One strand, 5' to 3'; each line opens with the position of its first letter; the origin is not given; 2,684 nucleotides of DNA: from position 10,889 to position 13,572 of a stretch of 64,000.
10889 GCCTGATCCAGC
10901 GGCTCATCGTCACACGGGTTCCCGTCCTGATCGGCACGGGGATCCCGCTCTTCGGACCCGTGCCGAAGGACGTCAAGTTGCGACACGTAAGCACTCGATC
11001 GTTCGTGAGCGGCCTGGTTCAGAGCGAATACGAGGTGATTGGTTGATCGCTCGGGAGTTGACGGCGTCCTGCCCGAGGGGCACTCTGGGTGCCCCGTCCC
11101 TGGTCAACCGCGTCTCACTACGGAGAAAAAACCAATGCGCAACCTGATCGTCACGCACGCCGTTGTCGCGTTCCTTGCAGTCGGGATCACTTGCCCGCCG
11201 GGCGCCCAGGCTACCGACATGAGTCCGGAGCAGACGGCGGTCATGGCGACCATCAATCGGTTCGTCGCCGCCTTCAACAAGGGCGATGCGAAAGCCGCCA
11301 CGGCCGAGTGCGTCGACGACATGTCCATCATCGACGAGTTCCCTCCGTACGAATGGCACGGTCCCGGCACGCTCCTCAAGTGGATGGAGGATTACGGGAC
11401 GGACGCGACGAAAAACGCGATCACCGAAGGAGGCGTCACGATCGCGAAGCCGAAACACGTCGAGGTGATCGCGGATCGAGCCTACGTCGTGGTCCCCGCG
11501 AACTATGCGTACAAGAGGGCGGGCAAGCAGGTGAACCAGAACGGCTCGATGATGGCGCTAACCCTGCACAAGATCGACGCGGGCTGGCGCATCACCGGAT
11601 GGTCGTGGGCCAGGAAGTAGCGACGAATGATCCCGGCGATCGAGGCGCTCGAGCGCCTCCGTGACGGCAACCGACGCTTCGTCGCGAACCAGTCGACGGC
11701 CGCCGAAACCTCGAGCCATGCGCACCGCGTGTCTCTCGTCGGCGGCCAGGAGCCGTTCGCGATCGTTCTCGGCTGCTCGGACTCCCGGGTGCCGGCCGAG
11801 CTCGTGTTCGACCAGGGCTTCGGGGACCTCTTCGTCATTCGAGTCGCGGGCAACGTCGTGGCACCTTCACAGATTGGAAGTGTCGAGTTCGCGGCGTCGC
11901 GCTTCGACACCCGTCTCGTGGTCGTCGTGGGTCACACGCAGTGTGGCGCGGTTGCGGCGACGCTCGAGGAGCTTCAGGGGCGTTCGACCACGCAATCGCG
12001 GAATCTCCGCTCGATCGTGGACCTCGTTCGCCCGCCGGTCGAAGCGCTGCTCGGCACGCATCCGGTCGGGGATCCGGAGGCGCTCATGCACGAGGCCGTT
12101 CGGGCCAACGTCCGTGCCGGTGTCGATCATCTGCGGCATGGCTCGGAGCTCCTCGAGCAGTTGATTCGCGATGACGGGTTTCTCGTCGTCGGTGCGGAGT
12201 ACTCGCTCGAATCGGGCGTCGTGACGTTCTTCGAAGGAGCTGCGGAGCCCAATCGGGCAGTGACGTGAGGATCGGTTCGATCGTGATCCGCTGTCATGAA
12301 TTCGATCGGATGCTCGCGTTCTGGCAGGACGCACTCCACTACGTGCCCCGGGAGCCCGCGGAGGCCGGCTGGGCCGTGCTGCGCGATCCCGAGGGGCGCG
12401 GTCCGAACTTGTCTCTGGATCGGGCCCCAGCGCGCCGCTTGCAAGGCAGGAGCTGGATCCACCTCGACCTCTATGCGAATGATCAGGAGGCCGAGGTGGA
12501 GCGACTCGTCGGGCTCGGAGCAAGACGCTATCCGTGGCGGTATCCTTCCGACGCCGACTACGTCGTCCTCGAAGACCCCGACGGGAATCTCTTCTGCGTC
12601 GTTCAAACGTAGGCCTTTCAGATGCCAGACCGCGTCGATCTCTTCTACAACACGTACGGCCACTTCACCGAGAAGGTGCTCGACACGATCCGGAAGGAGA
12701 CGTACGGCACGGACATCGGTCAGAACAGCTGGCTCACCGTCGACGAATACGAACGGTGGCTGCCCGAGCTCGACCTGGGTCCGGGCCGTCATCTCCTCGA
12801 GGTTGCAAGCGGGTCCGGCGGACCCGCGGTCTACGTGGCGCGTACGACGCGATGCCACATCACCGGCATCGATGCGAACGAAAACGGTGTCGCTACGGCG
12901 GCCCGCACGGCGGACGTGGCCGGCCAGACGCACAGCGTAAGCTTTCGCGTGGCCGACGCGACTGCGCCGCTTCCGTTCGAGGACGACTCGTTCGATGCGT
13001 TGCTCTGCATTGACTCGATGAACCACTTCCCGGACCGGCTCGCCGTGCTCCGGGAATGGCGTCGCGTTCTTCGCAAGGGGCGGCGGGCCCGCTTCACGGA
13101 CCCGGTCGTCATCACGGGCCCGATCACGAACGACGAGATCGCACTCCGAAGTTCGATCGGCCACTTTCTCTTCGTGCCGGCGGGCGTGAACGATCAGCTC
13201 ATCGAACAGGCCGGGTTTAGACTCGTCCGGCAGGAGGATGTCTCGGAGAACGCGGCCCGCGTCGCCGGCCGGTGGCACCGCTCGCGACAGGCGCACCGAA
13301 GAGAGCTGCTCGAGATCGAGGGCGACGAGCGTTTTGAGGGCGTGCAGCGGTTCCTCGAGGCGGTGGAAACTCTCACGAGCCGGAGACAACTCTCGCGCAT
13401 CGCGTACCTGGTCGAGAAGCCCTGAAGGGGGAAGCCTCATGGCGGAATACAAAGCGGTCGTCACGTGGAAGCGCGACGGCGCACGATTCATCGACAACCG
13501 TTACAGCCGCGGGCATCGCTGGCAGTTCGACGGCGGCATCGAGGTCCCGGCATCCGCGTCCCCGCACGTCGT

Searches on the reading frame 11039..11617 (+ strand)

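Call 33: search_protein_families(library=pfam, proteins=[window:11039-11617:+], max_evalue=0.001)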
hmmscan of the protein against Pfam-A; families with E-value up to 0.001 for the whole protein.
window:11039-11617:+ (193 aa): 1 family
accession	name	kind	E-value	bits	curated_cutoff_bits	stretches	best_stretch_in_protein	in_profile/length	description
PF13474.12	SnoaL_3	-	2.3e-06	28.4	22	1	68-186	1-112/121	SnoaL-like domain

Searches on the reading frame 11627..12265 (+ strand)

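Call 33: search_protein_families(library=pfam, proteins=[window:11627-12265:+], max_evalue=0.001)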
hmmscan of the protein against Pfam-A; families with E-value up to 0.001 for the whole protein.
window:11627-12265:+ (213 aa): 1 family
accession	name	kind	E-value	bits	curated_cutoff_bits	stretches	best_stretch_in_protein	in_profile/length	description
PF00484.24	Pro_CA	-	4.3e-36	125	25.7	1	45-199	1-156/156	Carbonic anhydrase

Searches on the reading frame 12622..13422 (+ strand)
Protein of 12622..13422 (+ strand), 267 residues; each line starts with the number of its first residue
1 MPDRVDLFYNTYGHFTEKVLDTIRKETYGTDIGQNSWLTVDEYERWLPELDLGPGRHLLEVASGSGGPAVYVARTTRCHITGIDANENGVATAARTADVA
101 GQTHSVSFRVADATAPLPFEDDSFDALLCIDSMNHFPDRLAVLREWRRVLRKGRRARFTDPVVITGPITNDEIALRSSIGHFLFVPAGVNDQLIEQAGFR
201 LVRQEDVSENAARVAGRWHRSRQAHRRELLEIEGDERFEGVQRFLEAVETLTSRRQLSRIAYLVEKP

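Call 33: search_protein_families(library=pfam, proteins=[window:12622-13422:+], max_evalue=0.001)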
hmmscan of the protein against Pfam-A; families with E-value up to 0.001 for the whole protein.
window:12622-13422:+ (267 aa): 7 families
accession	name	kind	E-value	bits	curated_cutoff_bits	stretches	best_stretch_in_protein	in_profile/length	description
PF08241.18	Methyltransf_11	-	2.9e-19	69.9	21.2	1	59-153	1-90/95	Methyltransferase domain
PF13649.12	Methyltransf_25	-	4.4e-18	66.2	27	1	59-153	2-96/97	Methyltransferase domain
PF13847.12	Methyltransf_31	-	9.9e-16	58.2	27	1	55-162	4-113/145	Methyltransferase domain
PF08242.18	Methyltransf_12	-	7.6e-12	46.2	30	1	59-153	1-95/98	Methyltransferase domain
PF01209.24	Ubie_methyltran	-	7e-10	39.1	20.1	1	54-155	47-148/233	ubiE/COQ5 methyltransferase family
PF13489.12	Methyltransf_23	-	4.3e-08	33.5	27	1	47-202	17-162/164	Methyltransferase domain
PF02353.26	CMAS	-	6.5e-06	26.1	27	0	43-136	51-140/273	Mycolic acid cyclopropane synthetase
